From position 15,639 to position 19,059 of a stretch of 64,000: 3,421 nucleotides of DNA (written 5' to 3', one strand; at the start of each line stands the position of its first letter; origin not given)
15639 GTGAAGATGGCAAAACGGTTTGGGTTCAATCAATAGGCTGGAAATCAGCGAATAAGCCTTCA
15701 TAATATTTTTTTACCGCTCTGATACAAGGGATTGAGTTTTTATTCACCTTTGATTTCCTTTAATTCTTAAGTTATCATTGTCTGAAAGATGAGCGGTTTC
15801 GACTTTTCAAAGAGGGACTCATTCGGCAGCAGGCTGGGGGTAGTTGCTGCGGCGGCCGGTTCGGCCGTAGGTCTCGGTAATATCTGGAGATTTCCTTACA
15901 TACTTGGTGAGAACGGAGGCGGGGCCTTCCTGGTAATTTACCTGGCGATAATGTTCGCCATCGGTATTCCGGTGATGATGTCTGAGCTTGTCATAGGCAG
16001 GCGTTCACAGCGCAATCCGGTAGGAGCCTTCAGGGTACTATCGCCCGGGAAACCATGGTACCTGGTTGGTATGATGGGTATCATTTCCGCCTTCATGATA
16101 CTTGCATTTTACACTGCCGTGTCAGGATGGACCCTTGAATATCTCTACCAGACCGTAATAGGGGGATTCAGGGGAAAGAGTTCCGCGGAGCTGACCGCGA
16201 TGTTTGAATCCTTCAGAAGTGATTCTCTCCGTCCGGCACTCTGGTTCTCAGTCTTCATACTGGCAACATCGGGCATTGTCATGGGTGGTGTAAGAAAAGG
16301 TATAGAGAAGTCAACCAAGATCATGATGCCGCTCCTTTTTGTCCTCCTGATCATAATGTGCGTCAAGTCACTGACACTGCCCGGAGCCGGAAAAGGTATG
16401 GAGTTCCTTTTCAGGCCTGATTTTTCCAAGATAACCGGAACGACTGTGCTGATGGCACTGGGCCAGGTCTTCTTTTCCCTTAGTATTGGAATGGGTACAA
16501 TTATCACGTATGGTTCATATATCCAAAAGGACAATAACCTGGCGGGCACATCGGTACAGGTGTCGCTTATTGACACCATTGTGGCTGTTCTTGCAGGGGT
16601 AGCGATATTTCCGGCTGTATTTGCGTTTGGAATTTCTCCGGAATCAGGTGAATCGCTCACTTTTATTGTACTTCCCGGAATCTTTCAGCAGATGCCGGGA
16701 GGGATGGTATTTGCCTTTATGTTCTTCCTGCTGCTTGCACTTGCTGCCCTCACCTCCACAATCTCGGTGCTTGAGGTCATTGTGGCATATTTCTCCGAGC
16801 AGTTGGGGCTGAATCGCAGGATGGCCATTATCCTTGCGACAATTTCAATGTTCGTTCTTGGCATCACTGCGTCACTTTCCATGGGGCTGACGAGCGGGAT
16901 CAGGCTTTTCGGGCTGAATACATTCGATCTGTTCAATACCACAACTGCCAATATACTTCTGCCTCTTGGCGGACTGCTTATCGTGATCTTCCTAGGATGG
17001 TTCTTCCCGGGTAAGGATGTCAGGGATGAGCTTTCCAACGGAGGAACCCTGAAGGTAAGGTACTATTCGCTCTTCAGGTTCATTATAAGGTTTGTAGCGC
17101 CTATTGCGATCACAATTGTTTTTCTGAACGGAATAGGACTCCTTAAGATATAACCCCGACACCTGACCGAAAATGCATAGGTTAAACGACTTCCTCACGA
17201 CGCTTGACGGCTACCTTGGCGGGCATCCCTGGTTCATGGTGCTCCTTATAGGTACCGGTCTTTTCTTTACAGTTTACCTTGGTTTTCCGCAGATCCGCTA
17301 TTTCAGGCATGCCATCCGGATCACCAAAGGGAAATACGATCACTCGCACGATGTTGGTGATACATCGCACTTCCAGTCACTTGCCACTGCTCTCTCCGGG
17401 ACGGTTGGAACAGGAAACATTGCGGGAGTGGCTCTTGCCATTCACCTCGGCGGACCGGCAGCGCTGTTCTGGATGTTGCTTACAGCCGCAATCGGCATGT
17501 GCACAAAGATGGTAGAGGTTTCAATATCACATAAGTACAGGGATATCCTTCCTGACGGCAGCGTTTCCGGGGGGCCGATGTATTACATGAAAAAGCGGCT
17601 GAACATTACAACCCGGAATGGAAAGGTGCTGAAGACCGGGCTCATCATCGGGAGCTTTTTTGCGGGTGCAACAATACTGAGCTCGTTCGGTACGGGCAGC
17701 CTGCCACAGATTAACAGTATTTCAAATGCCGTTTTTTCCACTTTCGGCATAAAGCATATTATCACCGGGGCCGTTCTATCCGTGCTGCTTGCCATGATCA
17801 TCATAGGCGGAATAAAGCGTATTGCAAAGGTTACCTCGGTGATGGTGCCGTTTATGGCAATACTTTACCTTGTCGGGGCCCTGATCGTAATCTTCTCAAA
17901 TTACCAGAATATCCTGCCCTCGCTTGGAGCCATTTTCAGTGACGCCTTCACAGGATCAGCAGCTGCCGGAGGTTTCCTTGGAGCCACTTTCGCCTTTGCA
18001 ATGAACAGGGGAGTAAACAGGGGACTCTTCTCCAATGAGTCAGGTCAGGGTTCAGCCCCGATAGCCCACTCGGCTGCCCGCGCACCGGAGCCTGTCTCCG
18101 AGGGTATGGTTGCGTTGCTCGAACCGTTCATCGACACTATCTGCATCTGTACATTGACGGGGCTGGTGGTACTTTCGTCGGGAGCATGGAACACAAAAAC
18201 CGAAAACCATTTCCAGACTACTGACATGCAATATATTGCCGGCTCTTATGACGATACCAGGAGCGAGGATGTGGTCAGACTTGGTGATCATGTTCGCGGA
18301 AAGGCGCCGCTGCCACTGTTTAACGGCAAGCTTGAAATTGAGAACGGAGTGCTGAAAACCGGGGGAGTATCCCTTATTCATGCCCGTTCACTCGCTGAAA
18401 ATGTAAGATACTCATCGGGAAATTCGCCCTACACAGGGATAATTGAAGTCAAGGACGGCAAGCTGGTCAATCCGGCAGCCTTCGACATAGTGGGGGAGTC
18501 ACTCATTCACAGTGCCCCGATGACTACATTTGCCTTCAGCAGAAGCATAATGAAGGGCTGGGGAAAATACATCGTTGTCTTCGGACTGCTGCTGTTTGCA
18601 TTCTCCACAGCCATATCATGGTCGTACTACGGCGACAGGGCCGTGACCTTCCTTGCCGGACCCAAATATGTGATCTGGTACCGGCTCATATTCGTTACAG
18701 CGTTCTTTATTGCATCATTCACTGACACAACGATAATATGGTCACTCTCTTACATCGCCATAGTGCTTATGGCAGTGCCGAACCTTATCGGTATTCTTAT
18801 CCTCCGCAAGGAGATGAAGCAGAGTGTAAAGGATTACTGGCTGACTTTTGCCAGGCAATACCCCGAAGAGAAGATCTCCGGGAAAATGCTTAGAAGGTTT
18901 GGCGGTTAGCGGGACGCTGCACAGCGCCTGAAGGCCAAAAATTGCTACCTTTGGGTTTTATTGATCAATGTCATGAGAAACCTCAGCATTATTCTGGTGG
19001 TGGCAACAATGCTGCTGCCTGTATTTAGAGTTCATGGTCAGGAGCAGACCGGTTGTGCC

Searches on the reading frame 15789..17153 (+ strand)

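Call 5: search_protein_families(library=ncbifam, proteins=[window:15789-17153:+])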
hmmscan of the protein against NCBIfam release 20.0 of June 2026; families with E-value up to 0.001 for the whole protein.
window:15789-17153:+ (454 aa): 1 family
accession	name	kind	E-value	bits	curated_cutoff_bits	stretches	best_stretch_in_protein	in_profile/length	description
NF037979.1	Na_transp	subfamily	2.5e-46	158.5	50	1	23-381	12-367/419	sodium-dependent transporter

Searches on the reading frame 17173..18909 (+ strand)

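Call 38: search_protein_families(library=pfam, max_evalue=1e-10, proteins=[window:17173-18909:+])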
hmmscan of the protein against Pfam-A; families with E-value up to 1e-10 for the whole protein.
window:17173-18909:+ (578 aa): 1 family
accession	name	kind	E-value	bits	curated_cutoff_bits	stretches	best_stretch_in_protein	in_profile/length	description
PF01235.23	Na_Ala_symp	-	3.2e-118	395.9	24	1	58-556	7-380/392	Sodium:alanine symporter family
